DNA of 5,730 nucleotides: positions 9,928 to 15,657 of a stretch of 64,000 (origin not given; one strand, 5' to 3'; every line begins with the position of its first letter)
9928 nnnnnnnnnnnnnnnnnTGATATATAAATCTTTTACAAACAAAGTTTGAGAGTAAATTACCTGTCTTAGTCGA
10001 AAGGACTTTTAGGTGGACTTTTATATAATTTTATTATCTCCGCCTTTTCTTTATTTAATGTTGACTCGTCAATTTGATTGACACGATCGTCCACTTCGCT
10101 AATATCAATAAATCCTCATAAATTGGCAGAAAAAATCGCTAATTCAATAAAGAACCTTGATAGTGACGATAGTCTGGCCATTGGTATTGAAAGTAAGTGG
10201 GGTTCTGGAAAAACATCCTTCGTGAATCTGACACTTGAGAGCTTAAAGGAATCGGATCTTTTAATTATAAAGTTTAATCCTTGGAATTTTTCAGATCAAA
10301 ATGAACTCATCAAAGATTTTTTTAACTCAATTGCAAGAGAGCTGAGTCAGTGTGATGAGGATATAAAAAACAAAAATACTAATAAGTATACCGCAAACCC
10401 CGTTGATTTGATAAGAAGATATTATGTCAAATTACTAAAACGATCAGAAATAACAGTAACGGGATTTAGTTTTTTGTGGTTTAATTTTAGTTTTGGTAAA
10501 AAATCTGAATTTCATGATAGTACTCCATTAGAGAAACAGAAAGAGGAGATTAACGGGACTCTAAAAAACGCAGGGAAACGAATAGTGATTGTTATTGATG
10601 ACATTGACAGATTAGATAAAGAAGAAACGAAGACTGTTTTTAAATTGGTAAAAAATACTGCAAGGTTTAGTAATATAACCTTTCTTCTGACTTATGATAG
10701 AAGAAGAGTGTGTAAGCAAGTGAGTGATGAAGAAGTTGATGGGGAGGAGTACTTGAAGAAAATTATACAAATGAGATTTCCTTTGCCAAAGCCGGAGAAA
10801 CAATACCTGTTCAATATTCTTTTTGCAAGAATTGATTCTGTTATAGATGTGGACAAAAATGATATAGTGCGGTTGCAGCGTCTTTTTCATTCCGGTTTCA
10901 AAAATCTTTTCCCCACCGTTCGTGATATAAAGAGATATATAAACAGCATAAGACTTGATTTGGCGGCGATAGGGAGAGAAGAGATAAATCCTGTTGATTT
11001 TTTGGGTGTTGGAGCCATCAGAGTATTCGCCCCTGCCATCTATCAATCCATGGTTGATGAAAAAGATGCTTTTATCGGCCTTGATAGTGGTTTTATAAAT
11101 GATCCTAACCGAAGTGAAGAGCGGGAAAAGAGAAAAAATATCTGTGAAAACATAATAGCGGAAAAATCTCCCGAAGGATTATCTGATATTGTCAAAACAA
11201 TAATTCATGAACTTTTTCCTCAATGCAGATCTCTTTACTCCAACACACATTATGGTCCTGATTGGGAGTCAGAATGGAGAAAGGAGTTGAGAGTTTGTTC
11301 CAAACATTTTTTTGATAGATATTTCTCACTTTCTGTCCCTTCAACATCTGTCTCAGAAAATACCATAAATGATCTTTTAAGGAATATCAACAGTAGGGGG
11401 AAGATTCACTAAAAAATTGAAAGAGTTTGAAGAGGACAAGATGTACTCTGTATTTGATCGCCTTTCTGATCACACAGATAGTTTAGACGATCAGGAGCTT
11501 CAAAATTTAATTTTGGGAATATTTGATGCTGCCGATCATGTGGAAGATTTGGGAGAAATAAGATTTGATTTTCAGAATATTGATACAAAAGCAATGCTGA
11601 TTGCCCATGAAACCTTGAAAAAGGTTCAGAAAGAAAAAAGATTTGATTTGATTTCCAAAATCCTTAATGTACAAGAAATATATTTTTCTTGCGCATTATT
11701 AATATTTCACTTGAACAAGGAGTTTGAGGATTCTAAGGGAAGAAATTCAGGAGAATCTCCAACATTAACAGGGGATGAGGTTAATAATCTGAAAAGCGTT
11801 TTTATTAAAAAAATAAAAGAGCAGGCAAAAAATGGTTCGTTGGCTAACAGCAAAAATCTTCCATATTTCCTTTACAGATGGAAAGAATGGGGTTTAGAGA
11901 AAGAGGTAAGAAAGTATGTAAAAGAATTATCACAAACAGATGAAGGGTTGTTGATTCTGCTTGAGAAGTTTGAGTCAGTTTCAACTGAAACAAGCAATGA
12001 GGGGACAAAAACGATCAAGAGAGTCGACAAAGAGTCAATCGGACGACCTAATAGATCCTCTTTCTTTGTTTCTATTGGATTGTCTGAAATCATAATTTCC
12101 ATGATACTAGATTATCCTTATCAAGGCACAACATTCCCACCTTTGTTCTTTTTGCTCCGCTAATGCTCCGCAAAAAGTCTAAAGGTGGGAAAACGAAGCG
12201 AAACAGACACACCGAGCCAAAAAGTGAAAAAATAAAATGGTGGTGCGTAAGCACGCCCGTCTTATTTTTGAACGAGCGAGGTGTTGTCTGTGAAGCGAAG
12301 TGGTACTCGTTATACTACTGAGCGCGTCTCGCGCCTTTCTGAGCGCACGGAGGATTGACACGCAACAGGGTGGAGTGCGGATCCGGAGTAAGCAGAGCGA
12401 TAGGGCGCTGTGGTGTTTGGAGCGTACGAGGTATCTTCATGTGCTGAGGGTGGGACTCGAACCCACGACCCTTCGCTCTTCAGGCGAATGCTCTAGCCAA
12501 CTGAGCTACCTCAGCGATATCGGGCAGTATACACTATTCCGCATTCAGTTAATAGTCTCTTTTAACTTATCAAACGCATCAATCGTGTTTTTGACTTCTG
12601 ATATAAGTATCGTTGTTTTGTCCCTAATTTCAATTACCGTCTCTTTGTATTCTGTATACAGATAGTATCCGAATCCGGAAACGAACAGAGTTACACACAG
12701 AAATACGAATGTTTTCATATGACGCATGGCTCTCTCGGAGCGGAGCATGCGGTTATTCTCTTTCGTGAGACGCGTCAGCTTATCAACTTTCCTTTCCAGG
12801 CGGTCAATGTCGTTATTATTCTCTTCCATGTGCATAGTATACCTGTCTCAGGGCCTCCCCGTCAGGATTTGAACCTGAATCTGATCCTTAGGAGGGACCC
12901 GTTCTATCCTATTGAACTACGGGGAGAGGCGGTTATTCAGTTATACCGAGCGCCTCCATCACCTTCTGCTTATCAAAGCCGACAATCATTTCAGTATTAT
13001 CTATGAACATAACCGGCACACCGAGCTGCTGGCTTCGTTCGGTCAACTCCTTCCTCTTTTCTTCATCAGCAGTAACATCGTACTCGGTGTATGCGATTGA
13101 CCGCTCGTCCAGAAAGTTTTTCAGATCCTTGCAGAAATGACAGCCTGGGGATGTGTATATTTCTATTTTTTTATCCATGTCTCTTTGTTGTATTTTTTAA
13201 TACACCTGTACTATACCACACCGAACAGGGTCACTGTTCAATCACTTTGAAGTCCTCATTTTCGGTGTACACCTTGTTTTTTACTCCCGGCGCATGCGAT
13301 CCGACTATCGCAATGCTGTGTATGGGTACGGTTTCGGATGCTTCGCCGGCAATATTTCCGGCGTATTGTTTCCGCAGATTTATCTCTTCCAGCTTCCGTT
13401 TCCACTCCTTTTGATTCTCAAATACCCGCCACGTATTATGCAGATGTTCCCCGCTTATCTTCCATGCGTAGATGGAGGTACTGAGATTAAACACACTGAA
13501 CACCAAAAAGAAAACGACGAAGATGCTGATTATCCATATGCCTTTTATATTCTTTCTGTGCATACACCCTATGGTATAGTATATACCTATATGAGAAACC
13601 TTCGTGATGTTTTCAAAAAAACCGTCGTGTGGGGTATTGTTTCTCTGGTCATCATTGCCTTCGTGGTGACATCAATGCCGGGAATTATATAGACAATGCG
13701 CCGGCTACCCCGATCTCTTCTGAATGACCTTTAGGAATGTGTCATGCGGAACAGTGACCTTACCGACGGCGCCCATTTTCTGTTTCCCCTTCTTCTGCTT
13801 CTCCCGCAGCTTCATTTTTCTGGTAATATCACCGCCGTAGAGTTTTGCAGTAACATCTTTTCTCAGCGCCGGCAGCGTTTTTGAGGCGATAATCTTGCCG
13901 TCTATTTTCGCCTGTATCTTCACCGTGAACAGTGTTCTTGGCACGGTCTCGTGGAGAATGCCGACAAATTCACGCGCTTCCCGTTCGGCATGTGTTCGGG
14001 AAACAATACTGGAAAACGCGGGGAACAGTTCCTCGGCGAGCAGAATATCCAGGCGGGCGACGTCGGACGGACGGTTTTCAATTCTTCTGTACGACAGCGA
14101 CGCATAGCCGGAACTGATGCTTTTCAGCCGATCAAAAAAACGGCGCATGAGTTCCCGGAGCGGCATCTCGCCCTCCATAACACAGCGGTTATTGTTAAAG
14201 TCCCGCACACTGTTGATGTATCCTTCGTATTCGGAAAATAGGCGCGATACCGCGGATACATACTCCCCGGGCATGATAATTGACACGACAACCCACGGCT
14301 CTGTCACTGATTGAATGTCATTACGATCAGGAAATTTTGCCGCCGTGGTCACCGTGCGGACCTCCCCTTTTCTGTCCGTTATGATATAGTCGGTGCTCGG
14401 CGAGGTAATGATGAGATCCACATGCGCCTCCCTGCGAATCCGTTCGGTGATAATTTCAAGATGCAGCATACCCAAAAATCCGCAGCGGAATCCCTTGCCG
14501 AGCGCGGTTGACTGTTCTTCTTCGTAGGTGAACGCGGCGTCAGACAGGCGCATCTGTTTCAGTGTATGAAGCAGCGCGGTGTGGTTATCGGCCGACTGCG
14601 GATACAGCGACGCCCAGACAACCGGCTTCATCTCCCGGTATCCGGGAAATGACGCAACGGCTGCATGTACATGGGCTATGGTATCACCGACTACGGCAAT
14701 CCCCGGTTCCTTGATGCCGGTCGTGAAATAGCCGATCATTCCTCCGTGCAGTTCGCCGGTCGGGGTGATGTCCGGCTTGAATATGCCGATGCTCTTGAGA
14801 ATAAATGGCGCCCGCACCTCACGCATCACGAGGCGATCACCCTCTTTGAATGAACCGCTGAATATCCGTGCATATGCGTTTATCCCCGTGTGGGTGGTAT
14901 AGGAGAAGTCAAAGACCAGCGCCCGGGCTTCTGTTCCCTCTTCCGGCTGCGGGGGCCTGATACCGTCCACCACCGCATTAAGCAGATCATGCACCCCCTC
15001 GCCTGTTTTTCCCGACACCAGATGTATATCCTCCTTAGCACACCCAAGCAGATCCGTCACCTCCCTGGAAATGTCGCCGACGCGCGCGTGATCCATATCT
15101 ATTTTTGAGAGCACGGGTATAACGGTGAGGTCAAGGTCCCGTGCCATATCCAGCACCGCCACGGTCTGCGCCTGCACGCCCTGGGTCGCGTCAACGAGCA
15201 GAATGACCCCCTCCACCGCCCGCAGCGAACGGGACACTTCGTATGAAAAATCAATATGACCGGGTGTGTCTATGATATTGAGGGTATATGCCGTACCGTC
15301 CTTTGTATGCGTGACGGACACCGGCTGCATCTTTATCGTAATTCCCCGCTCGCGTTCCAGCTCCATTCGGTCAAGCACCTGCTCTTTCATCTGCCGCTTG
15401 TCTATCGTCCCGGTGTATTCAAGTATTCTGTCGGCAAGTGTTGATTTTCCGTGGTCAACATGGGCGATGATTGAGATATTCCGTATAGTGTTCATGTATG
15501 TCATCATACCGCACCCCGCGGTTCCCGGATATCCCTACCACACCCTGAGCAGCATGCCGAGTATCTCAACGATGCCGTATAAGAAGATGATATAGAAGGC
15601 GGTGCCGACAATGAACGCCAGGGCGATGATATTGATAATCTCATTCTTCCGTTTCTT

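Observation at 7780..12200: AT-rich island 1: overlapping beta-class MTase/endonuclease pair plus a split KAP P-loop NTPase, bounded by tRNA-Phe/Arg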

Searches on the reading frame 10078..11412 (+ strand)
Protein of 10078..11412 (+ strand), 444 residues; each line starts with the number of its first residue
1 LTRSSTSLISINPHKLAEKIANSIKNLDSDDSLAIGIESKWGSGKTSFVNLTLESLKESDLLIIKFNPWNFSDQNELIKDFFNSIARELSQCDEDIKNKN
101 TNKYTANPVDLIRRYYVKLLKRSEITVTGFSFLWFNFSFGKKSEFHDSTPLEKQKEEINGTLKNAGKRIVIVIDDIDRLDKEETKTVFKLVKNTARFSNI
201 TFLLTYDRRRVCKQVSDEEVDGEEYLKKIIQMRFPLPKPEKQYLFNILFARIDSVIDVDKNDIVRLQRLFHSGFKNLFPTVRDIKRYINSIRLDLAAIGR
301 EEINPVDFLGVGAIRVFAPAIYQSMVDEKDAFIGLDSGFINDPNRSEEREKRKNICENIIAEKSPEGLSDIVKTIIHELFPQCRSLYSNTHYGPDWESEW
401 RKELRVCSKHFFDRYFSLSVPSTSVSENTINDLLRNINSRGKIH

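Call 9: search_protein_families(library=pfam, proteins=[window:10078-11412:+], max_evalue=0.01)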
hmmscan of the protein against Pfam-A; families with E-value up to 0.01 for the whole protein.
window:10078-11412:+ (444 aa): 7 families
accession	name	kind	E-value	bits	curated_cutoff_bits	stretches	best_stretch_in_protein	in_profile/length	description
PF07693.20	KAP_NTPase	-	1.1e-46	159.9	20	1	15-292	3-287/293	KAP family P-loop domain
PF13401.12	AAA_22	-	9.4e-07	29.6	27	1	42-204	15-120/130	AAA domain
PF00931.28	NB-ARC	-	2.6e-05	24.1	23.5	0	24-108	9-89/248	NB-ARC domain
PF24883.2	NPHP3_N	-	0.00033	21.3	24.8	0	31-105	21-95/164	Nephrocystin 3, N-terminal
PF13191.12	AAA_16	-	0.00052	21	32.6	1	42-199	34-163/167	AAA ATPase domain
PF00004.35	AAA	-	0.009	16.9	21.2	0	150-194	38-92/131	ATPase family associated with various cellular activities (AAA)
PF01637.24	ATPase_2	-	0.0093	16.2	33.2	0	42-186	30-127/225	ATPase domain predominantly from Archaea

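Call 10: search_protein_families(library=ncbifam, proteins=[window:10078-11412:+], max_evalue=0.01)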
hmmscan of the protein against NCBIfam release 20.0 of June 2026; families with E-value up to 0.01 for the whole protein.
window:10078-11412:+ (444 aa): 2 families
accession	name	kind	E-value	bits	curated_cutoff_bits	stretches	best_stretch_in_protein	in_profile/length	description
NF041923.1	QatA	equivalog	6.9e-09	34.9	600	1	14-91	16-93/628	Qat anti-phage system ATPase QatA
TIGR02928.1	TIGR02928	subfamily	0.0061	15.4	181.3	0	156-193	118-156/366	orc1/cdc6 family replication initiation protein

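Call 11: search_protein_families(library=padloc, proteins=[window:10078-11412:+], max_evalue=0.01)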
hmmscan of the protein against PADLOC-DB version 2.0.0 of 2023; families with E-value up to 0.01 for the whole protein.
window:10078-11412:+ (444 aa): 6 families
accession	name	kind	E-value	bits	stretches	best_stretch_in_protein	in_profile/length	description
PDLC02361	PifA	-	4.7e-70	235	1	15-438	23-459/720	PifA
PDLC04959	PDC-S20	-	6.7e-21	73.4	1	14-351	24-382/464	-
PDLC02210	QatA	-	4.8e-11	39.9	2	32-97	32-99/593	-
PDLC02209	QatA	-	4.9e-09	33.3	1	17-85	19-87/646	-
PDLC04956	PDC-S20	-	1.3e-05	22.8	1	165-242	178-258/450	-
PDLC04958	PDC-S20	-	2.9e-05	21.6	1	21-90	20-87/458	-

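Call 20: find_encoding_contigs(protein=window:10078-11412:+, flank=10000, max_places=10)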
Protein window:10078-11412:+ (444 aa): no gene with exactly this product is on record in the collection.

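Call 46: search_dna_similar(query=window:10078-11412:+, collection=plasmids, mode=protein, max_rows=15, max_evalue=0.00001)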
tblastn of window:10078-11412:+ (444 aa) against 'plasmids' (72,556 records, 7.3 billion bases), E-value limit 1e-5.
Records with a match: 168; places in all: 169; records where one place covers at least 80% of the query: 68.
Best place of each record, by identity: <60% 168.
By first word of the organism name: Klebsiella 50; Bacillus 26; Escherichia 19; Rhizobium 9; Enterobacter 8; Salmonella 5; Cronobacter 5; Sinorhizobium 5; Xanthomonas 3; Agrobacterium 3; and 23 more.
By predicted mobility (MOB-suite, as given by PLSDB): conjugative 87; non-mobilizable 65; mobilizable 16.
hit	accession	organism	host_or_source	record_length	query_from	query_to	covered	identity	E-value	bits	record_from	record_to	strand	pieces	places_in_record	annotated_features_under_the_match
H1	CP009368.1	Bacillus cereus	-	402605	11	444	98%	32.0%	3e-40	161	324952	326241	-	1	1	KAP family P-loop domain protein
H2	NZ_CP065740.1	Bacillus tropicus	-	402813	11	444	98%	32.0%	3e-40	161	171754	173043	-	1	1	P-loop NTPase fold protein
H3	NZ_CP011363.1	Salimicrobium jeotgali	-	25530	12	440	97%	32.2%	1e-43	171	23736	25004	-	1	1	KAP family NTPase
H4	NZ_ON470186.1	Bacillus thuringiensis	-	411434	10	440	97%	30.3%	4e-29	128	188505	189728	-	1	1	P-loop NTPase fold protein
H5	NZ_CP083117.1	Bacillus thuringiensis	whole organism,Biopesticide Delfin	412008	10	440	97%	30.3%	4e-29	128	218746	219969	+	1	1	P-loop NTPase fold protein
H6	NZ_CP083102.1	Bacillus thuringiensis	whole organism,Biopesticide DiPel DF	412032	10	440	97%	30.3%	4e-29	128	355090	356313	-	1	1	P-loop NTPase fold protein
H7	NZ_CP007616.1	Bacillus thuringiensis serovar kurstaki str. YBT-1520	-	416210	10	440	97%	30.3%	4e-29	128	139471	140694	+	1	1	P-loop NTPase fold protein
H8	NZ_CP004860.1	Bacillus thuringiensis serovar kurstaki str. YBT-1520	soil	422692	10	440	97%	30.3%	4e-29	128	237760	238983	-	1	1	P-loop NTPase fold protein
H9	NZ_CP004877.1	Bacillus thuringiensis serovar kurstaki str. HD-1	soil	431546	10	440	97%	30.3%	4e-29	128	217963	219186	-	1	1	P-loop NTPase fold protein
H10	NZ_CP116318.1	Bacillus thuringiensis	soil sample,soil sample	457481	10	440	97%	30.3%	4e-29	128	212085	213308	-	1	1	P-loop NTPase fold protein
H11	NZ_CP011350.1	Bacillus thuringiensis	tobacco,single cell,roots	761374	10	440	97%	30.3%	4e-29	128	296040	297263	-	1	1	P-loop NTPase fold protein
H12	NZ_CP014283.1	Bacillus thuringiensis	cell culture,soil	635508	10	440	97%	30.1%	2e-29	129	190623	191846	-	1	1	P-loop NTPase fold protein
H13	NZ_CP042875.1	Bacillus cereus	Triticum aestivum L,tissue sample,root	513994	10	440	97%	29.8%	3e-31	134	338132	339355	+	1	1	P-loop NTPase fold protein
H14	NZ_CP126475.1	Bacillus thuringiensis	mixed culture,termite gut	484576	11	440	97%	29.9%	6e-31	133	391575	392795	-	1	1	P-loop NTPase fold protein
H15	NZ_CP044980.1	Bacillus thuringiensis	whole organism,soil sample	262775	17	437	95%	30.2%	7e-45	174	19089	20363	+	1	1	KAP family NTPase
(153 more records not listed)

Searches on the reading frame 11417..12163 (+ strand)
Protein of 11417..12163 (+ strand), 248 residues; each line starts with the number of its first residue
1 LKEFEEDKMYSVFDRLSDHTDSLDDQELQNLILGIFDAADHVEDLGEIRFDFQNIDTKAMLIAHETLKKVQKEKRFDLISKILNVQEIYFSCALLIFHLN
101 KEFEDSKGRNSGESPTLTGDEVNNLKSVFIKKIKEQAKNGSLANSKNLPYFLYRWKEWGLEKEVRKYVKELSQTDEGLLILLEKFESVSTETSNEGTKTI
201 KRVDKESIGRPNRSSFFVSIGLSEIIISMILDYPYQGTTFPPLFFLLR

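Call 9: search_protein_families(library=pfam, proteins=[window:11417-12163:+], max_evalue=0.01)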
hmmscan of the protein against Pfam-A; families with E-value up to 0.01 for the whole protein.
window:11417-12163:+ (248 aa): 0 families

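Call 10: search_protein_families(library=ncbifam, proteins=[window:11417-12163:+], max_evalue=0.01)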
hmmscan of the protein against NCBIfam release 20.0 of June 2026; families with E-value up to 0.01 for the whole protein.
window:11417-12163:+ (248 aa): 0 families

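Call 11: search_protein_families(library=padloc, proteins=[window:11417-12163:+], max_evalue=0.01)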
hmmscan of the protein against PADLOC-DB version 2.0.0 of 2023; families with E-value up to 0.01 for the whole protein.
window:11417-12163:+ (248 aa): 1 family
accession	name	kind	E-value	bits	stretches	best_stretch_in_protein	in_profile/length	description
PDLC02361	PifA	-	1.8e-20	71.1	1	8-202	483-680/720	PifA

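Call 28: find_encoding_contigs(protein=window:11441-12163:+, flank=10000, max_places=10)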
Protein window:11441-12163:+ (240 aa): 1 contig read that carries it; 1 place shown.
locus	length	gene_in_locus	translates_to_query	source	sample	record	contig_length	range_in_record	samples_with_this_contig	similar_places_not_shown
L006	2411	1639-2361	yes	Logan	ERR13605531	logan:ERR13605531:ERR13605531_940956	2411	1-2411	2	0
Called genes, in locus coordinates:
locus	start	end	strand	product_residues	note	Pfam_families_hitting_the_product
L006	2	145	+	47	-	?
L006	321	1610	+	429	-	PF00931:NB-ARC (faint), PF07693:KAP_NTPase, PF13401:AAA_22 (faint)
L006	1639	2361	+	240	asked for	-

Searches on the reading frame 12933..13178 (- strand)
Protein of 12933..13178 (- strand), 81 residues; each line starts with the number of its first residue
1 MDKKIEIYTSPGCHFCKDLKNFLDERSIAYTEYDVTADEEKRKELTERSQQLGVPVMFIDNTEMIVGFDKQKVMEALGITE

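Call 9: search_protein_families(library=pfam, proteins=[window:12933-13178:-], max_evalue=0.01)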
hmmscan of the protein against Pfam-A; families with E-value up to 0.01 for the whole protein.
window:12933-13178:- (81 aa): 6 families
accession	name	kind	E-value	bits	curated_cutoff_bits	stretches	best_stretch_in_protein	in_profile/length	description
PF00462.30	Glutaredoxin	-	4.5e-18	65.6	22.9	1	5-61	1-57/60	Glutaredoxin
PF05768.20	Glrx-like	-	1.7e-06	28.7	26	1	4-70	1-60/77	Glutaredoxin-like domain (DUF836)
PF13417.12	GST_N_3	-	1e-05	26.2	22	1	8-65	2-57/75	Glutathione S-transferase, N-terminal domain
PF13192.12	Thioredoxin_3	-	0.00032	21.1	24.8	1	4-74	2-72/76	Thioredoxin domain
PF13409.12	GST_N_2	-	0.0017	19.3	25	1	13-68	2-60/70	Glutathione S-transferase, N-terminal domain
PF04908.21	SH3BGR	-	0.0024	18.4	21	1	18-49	22-53/99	SH3-binding, glutamic acid-rich protein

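Call 17: find_encoding_contigs(protein=window:12933-13178:-, flank=10000, max_places=10)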
Protein window:12933-13178:- (81 aa): 2 contigs read that carry it; 1 place shown.
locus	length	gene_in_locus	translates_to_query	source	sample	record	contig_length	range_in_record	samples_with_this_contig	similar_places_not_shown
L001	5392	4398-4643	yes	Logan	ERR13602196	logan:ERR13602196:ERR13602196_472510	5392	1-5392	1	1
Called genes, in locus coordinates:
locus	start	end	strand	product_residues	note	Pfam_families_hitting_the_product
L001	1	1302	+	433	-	?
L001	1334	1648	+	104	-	PF00829:Ribosomal_L21p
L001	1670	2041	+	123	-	PF02411:MerT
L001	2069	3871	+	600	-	PF00009:GTP_EFTU, PF14492:EFG_III (weak), PF00679:EFG_C, PF06421:LepA_C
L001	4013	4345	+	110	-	-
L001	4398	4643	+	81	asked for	PF00462:Glutaredoxin, PF05768:Glrx-like (weak), PF13417:GST_N_3 (weak)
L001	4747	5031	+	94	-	-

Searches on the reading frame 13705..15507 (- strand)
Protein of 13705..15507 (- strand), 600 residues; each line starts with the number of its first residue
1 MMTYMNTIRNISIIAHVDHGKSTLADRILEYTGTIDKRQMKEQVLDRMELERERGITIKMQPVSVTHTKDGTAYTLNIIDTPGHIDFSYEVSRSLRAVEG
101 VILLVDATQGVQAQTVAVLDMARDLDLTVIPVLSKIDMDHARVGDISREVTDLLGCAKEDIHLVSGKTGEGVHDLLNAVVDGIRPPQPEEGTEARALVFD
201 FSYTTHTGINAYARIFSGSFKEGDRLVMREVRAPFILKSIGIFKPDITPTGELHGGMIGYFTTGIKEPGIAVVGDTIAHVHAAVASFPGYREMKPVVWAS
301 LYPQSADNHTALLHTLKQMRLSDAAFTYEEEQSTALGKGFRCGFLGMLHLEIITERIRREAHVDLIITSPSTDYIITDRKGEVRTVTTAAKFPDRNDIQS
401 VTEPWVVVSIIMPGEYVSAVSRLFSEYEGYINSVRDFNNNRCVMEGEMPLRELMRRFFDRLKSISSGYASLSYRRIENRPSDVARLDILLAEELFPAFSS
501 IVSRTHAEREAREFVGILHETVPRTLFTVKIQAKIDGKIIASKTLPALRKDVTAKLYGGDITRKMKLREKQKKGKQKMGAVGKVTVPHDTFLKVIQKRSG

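Call 31: find_related_loci(query=window:13705-15507:-, collection=genome_contigs, flank=10000)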
Query window:13705-15507:- (600 aa) in genome_contigs; peptide patterns used: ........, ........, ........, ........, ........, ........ (x = any residue, [..] = any of these).
121 stretches matched a pattern; 72 encode a relative of the query (tblastn E <= 1e-3); 72 distinct loci.
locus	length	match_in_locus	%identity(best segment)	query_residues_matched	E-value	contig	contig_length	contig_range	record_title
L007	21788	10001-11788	77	5-600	0e+0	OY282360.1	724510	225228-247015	MAG: Candidatus Pacebacteria bacterium genome assembly, chromosome: 1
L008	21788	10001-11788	70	3-598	0e+0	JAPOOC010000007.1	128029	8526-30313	MAG: Candidatus Kaiserbacteria bacterium isolate APA_bin_25 c_000000560033, whole genome shotgun sequence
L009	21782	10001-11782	70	5-598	0e+0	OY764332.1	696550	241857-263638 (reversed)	MAG: Candidatus Paceibacterota bacterium isolate afe48dc8-71d9-430e-8630-11ffabd708cb genome assembly, chromosome: 1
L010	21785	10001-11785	66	5-600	0e+0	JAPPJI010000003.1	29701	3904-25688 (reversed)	MAG: Candidatus Kaiserbacteria bacterium isolate RHO2_bin_44 NODE_2204_length_29701_cov_14.657728, whole genome shotgun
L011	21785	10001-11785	56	4-596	0e+0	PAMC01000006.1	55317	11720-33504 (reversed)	MAG: bacterium isolate SAT3048 216657, whole genome shotgun sequence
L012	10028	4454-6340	52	8-596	0e+0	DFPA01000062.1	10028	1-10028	MAG TPA_asm: Patescibacteria group bacterium UBA3527 UBA3527_contig_51633, whole genome shotgun sequence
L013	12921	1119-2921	54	5-600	0e+0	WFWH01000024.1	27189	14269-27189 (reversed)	MAG: Patescibacteria group bacterium isolate S141_125_esom k151_222521, whole genome shotgun sequence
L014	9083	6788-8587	54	2-597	0e+0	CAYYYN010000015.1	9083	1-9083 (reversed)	MAG TPA_asm: uncultured Candidatus Saccharibacteria bacterium isolate binchicken_co227_228 genome assembly, contig: NODE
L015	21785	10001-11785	55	4-596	0e+0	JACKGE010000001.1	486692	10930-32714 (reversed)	MAG: Candidatus Nomurabacteria bacterium isolate HK-STAS-PATE-26 HK-STAS-PATE-26_1, whole genome shotgun sequence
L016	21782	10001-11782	69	5-598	0e+0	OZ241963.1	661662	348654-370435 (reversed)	MAG: Candidatus Paceibacterota bacterium isolate a4431f2c-c61a-43fb-9f92-c5996bac4907 genome assembly, chromosome: 1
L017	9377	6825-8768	49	5-596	0e+0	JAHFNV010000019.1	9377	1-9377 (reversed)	MAG: Candidatus Nomurabacteria bacterium isolate nzgw489 NODE_16084_length_9378_cov_6.894242, whole genome shotgun seque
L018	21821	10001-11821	48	1-597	6e-177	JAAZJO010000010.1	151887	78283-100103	MAG: Candidatus Falkowbacteria bacterium isolate AS21ysBPME_294 153448_AS21, whole genome shotgun sequence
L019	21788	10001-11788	47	2-597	1e-172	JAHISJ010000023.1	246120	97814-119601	MAG: Patescibacteria group bacterium isolate MM_PC_MetaG.mb.169 MM_PC_MetaG.mb.169_k141_1299426, whole genome shotgun se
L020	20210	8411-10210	46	8-597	3e-172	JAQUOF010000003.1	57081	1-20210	MAG: Patescibacteria group bacterium isolate STD1_195 NODE_1049_length_57081_cov_10.836921_Sandtown_D1, whole genome sho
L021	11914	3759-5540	46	1-597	9e-170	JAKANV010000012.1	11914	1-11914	MAG: bacterium isolate WY5.bin98 NODE_9299_length_11914_cov_1.149996, whole genome shotgun sequence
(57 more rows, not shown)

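Call 66: search_protein_families(library=pfam, proteins=[L010:13679-14461:+, L007:14607-15302:+, L007:15304-15729:+], max_evalue=0.01)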
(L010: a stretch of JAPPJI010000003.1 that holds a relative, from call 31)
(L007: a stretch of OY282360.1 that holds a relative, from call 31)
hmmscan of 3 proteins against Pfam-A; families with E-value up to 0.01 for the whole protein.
L010:13679-14461:+ (260 aa): 1 family
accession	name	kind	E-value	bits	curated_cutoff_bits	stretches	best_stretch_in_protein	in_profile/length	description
PF00145.23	DNA_methylase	-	1.8e-68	231.8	22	1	5-207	2-209/324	C-5 cytosine-specific DNA methylase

L007:14607-15302:+ (231 aa): 1 family
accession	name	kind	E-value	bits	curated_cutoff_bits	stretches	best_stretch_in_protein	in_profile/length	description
PF09335.16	VTT_dom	-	1.7e-21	77.4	33.9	1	74-189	3-122/123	VTT domain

L007:15304-15729:+ (141 aa): 0 families
